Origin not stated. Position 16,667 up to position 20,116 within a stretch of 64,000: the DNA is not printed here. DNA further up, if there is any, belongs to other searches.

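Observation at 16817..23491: Rhs toxin with a ~1000-aa N-terminal region of unknown type and no T6SS delivery markers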

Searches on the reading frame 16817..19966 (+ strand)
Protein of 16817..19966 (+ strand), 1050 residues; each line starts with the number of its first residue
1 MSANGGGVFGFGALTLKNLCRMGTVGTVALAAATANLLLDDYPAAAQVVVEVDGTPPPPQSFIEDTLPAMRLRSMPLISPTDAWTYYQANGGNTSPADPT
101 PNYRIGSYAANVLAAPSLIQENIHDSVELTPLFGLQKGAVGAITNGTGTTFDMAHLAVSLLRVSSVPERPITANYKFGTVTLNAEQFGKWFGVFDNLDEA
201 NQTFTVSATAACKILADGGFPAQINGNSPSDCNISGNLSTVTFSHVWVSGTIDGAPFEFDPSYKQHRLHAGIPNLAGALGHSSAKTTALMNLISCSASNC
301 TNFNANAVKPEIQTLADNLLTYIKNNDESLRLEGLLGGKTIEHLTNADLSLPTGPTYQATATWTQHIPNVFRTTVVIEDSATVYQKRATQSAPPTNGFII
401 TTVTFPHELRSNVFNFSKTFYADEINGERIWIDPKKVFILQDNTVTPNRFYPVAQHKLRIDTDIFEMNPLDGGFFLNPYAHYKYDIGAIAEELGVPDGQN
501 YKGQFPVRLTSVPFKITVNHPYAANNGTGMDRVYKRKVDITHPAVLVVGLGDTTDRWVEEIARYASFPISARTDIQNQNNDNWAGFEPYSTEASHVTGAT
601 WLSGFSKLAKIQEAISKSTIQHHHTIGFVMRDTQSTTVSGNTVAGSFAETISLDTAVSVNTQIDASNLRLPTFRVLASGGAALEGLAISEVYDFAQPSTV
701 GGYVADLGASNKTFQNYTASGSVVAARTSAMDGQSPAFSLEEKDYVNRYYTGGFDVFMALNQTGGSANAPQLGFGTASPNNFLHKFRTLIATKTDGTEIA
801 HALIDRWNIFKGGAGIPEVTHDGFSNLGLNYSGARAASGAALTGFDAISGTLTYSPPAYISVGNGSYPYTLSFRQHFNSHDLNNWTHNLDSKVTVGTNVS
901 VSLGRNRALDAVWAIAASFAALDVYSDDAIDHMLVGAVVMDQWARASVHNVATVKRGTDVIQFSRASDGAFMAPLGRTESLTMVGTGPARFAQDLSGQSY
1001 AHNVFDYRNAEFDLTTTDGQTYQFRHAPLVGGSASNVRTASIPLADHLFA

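Call 11: find_homologous_proteins(query=window:16817-19966:+, max_evalue=0.001)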
Query window:16817-19966:+ (1050 aa): 1 proteins with E <= 0.001 among 8000 candidates.
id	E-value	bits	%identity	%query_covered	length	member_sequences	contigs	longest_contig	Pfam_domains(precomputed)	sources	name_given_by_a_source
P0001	2.0e-41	160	39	26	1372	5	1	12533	PF05593.20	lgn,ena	-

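Call 14: search_solved_structures(query=window:16817-19966:+, max_evalue=10)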
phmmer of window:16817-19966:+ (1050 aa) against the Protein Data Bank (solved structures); distinct sequences matched with E-value up to 10: 1.
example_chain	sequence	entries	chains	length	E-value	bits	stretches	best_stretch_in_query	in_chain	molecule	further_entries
3isr_A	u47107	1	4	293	0.33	11.8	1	112-190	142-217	Transglutaminase-like enzymes, putative cysteine protease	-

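Call 25: search_protein_representatives(protein=window:16817-19966:+)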
Query: 1050 residues. Proteins with E-value up to 0.001 (for the whole library): 1163; up to 1e-10: 791; up to 1e-30: 279. The best 150 are listed.
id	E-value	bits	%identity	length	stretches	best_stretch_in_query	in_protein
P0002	6.5e-76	272.4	33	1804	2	59-378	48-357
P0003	2.2e-71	257.4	30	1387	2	64-380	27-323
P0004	4.7e-71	256.3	31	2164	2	67-377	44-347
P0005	5.8e-67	242.8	31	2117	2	66-375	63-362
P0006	3.6e-64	233.5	32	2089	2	63-378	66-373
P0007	2.7e-63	230.6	33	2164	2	515-1026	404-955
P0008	1.9e-61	224.5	30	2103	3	67-380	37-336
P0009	1.0e-58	215.5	35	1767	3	68-378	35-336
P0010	1.1e-57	212.1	32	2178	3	67-377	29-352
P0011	1.9e-56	208.0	32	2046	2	67-378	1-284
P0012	3.1e-56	207.3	32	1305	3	67-377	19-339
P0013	1.3e-55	205.2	31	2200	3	73-378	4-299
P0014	1.9e-55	204.6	36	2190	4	66-378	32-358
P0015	6.3e-55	202.9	31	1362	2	514-978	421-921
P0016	1.0e-54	202.2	32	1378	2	67-377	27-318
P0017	1.8e-54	201.4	32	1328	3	102-376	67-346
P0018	2.3e-54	201.1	30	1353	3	65-378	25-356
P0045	2.3e-47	177.9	33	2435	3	66-378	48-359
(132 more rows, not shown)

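Call 30: search_protein_families(library=pfam, proteins=[P0003, P0004, P0014, P0045, P0016], max_evalue=0.01)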
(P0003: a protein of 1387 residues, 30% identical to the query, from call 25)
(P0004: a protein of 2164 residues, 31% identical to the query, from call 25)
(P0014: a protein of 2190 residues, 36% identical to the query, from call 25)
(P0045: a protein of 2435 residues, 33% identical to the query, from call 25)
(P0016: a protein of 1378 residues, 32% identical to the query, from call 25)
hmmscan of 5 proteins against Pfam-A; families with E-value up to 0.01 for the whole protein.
P0003 (1387 aa): 3 families
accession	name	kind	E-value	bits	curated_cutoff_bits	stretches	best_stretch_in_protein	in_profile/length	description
PF05593.20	RHS_repeat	-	1.6e-21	76.6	22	2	1184-1220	1-37/38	RHS Repeat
PF01841.26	Transglut_core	-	3.4e-07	31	23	1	80-194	17-101/108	Transglutaminase-like superfamily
PF20148.4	DUF6531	-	1e-06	29.4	24.1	1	730-773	16-59/74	Domain of unknown function (DUF6531)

P0004 (2164 aa): 2 families
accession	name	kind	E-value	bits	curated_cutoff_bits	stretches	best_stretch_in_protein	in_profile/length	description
PF05593.20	RHS_repeat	-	1.3e-43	147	22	9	1477-1507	1-31/38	RHS Repeat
PF03527.20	RHS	-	0.0061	16.8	27.9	0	1855-1875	3-23/38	RHS protein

P0014 (2190 aa): 4 families
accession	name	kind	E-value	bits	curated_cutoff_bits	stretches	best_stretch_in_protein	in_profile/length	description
PF05593.20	RHS_repeat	-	2.8e-25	88.6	22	5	1647-1683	2-38/38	RHS Repeat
PF20148.4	DUF6531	-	0.00052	20.7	24.1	0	739-797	24-59/74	Domain of unknown function (DUF6531)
PF01841.26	Transglut_core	-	0.00058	20.6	23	1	83-153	10-82/108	Transglutaminase-like superfamily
PF23462.1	LysM3_NFP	-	0.00089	20.2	28.1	1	1708-1737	3-32/48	NFP LysM3 domain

P0045 (2435 aa): 4 families
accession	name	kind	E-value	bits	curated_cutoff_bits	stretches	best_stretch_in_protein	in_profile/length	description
PF05593.20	RHS_repeat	-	1.5e-27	95.8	22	2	1840-1868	1-29/38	RHS Repeat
PF07591.16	PT-HINT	-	3e-22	79.8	27.7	1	2239-2375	1-137/137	Pretoxin HINT domain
PF13403.11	Hint_2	-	1.3e-05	26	28.4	1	2232-2264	1-33/147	Hint domain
PF01841.26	Transglut_core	-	0.00014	22.5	23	1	86-169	5-85/108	Transglutaminase-like superfamily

P0016 (1378 aa): 2 families
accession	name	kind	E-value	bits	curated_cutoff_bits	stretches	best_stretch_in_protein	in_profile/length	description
PF20148.4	DUF6531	-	0.00074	20.2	24.1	1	725-790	6-68/74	Domain of unknown function (DUF6531)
PF05593.20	RHS_repeat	-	0.007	17.2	22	0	1168-1196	1-29/38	RHS Repeat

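Call 34: find_homologous_proteins(query=A1, max_evalue=1e-10)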
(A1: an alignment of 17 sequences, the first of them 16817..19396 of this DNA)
Query A1 (17 sequences) (860 aa, profile of the alignment): 2 proteins with E <= 1e-10 among 8000 candidates.
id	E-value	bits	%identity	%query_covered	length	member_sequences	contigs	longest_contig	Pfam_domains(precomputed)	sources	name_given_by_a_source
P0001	1.8e-143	498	39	32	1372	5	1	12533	PF05593.20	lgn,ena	-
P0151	1.4e-12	65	37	6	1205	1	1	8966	PF01841.26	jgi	jgi:transglutaminase-like putative cysteine protease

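Call 35: find_related_loci(query=A1, collection=genome_contigs, flank=10000)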
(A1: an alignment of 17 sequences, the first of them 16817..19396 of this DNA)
Query A1 (860 aa) in genome_contigs; peptide patterns used: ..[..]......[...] (x = any residue, [..] = any of these).
171 stretches matched a pattern; 149 encode a relative of the query (tblastn E <= 1e-3); the best 80 are kept; 78 distinct loci.
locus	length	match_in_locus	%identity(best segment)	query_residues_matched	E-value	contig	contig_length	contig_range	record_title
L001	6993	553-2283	29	67-700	1e-64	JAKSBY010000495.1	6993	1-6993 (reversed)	MAG: Sphingomonadales bacterium isolate MAG.237 k141_12920986, whole genome shotgun sequence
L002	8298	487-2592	27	68-860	8e-63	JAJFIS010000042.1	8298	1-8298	MAG: Alphaproteobacteria bacterium isolate OFTM136 OFTM136_41, whole genome shotgun sequence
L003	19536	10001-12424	27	59-860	2e-60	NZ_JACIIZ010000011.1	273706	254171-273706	Nitrospirillum iridis strain DSM 22198 Ga0373326_11, whole genome shotgun sequence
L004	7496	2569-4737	27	59-813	4e-60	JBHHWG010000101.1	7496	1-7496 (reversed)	MAG: Sphingomonadales bacterium isolate S.3.sp1_bin.13 NODE_1212_length_7496_cov_6.025669, whole genome shotgun sequence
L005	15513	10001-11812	29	65-699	9e-60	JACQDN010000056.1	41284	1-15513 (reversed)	MAG: Proteobacteria bacterium isolate NC_groundwater_995_Pr1_S-0.65um_61_14 Montesol18_Sp65_coassembly_scaffold_834916,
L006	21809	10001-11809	30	67-699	1e-59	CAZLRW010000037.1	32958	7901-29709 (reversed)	MAG TPA_asm: uncultured Flavobacteriaceae bacterium isolate SRP287051_co2_163 genome assembly, contig: NODE_2823_length_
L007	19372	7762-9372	30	68-627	4e-57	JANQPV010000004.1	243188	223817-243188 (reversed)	MAG: Alphaproteobacteria bacterium isolate IP29b_bin.177 k99_2473751, whole genome shotgun sequence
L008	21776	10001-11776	29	64-685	2e-55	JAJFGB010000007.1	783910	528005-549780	MAG: Marinicaulis sp. isolate OFTM294 OFTM294_6, whole genome shotgun sequence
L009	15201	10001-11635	28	68-661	3e-54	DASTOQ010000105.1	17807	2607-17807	MAG TPA_asm: Steroidobacteraceae bacterium isolate SMAG_U2174 k141_960549, whole genome shotgun sequence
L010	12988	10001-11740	28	67-685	2e-54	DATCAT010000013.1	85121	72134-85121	MAG TPA_asm: Rhizomicrobium sp. isolate SMAG_U7653 k141_127503, whole genome shotgun sequence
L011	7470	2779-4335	30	68-645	2e-52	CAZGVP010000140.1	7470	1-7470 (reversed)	MAG TPA_asm: uncultured Caulobacterales bacterium isolate binchicken_co385_14 genome assembly, contig: NODE_8367_length_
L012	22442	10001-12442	26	61-860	4e-52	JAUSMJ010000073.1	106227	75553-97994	MAG: Caulobacter sp. isolate E19_concoct.bin.98 E19_k141_268560, whole genome shotgun sequence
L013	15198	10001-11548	30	65-634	5e-52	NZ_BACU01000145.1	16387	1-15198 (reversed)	Azospirillum sp. B4, whole genome shotgun sequence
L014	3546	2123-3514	31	9-564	2e-51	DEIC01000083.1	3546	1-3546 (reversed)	MAG TPA_asm: Alphaproteobacteria bacterium UBA2784 UBA2784_contig_6306, whole genome shotgun sequence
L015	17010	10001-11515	29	67-662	1e-50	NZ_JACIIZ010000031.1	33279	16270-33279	Nitrospirillum iridis strain DSM 22198 Ga0373326_31, whole genome shotgun sequence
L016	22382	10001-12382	27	62-858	2e-50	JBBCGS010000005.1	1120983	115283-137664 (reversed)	MAG: Gammaproteobacteria bacterium isolate CoA_metab_bin.120 s11046.ctg011068l, whole genome shotgun sequence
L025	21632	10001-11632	27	64-700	2e-47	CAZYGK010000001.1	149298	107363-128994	MAG TPA_asm: uncultured Flavobacteriaceae bacterium isolate SRP173033_co1_335 genome assembly, contig: NODE_120_length_1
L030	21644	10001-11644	29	47-632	6e-45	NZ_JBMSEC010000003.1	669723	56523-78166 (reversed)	Caulobacter sp. KR2-114 contig3, whole genome shotgun sequence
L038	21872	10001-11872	27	67-693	4e-43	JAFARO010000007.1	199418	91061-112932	MAG: Alphaproteobacteria bacterium isolate CP_BM_ER_R7_10 BM_ER_R7_k147_2329505, whole genome shotgun sequence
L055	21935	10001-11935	27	66-691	7e-39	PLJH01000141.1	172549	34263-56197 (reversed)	MAG: Alphaproteobacteria bacterium isolate palsa_895 73.20110800_P1S.8_contig_194, whole genome shotgun sequence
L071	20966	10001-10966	33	67-375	4e-35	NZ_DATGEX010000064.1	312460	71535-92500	MAG: Phenylobacterium sp. isolate SMAG_U9713 k141_339966, whole genome shotgun sequence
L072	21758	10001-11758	34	66-707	6e-35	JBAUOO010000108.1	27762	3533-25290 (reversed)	MAG: Steroidobacteraceae bacterium isolate MFD04660_ilm_asm_bin42 k127_70808, whole genome shotgun sequence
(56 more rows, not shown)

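Call 51: search_dna_similar(query=window:16817-19396:+, collection=plasmids, mode=protein, max_evalue=0.00001, max_rows=25)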
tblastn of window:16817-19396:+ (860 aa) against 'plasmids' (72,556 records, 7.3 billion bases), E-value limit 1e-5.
Records with a match: 16; places in all: 17; records where one place covers at least 80% of the query: 0.
Best place of each record, by identity: <60% 16.
By first word of the organism name: Burkholderia 10; Methylomonas 3; Caballeronia 2; Variovorax 1.
By predicted mobility (MOB-suite, as given by PLSDB): conjugative 10; mobilizable 4; non-mobilizable 2.
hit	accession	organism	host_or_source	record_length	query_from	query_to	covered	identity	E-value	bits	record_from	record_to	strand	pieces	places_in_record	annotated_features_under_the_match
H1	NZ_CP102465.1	Burkholderia contaminans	Homo sapiens,pure culture,sputum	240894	91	401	36%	32.1%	5e-23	113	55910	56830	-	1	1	transglutaminase domain-containing protein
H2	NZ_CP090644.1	Burkholderia contaminans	sheep,milk,milk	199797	91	401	36%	32.1%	7e-23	113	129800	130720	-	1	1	RHS repeat-associated core domain-containing protein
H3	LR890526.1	Burkholderia cepacia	Homo sapiens,catheter tip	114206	91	401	36%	32.1%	9e-23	113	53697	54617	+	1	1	record has no annotation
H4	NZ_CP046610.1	Burkholderia contaminans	cell culture,cucumber rhizosphere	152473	91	401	36%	32.1%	9e-23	113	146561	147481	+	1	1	RHS repeat-associated core domain-containing protein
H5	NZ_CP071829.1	Burkholderia anthina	pure culture,RoundUp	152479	91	401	36%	32.1%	9e-23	113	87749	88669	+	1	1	DUF6531 domain-containing protein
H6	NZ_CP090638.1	Burkholderia contaminans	pharmaceutical solution,pharmaceutical ...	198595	91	401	36%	32.1%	9e-23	113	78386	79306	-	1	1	RHS repeat-associated core domain-containing protein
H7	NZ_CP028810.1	Burkholderia contaminans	genomic DNA,the respiratory tract of a ...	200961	91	401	36%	32.1%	9e-23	113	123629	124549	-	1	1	RHS repeat-associated core domain-containing protein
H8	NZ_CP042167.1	Burkholderia contaminans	soil,soil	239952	91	401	36%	32.1%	9e-23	113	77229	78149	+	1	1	DUF6531 domain-containing protein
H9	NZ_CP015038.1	Burkholderia cenocepacia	Homo sapiens,Cord blood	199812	89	432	40%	28.0%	1e-20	106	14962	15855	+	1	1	RHS repeat-associated core domain-containing protein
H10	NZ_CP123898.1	Methylomonas sp. UP202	pure culture,canal sediment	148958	92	389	35%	31.6%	5e-27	126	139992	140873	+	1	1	RHS repeat-associated core domain-containing protein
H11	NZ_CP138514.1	Variovorax paradoxus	Legume root,PacBio whole genome assembly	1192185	116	389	32%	32.9%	9e-24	116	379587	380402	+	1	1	none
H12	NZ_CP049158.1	Caballeronia sp. SBC1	whole organism,soil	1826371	89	385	35%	28.2%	3e-23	114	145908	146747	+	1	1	none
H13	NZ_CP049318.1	Caballeronia sp. SBC2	whole organism,soil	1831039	89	385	35%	28.2%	4e-23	114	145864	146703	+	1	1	none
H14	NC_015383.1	Burkholderia gladioli BSR3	-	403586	105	341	28%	31.1%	3e-23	114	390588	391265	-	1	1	RHS repeat-associated core domain-containing protein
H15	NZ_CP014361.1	Methylomonas sp. DH-1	cell culture,waste sludge of a brewery ...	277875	116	381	31%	27.0%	4e-7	62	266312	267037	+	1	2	RHS repeat-associated core domain-containing protein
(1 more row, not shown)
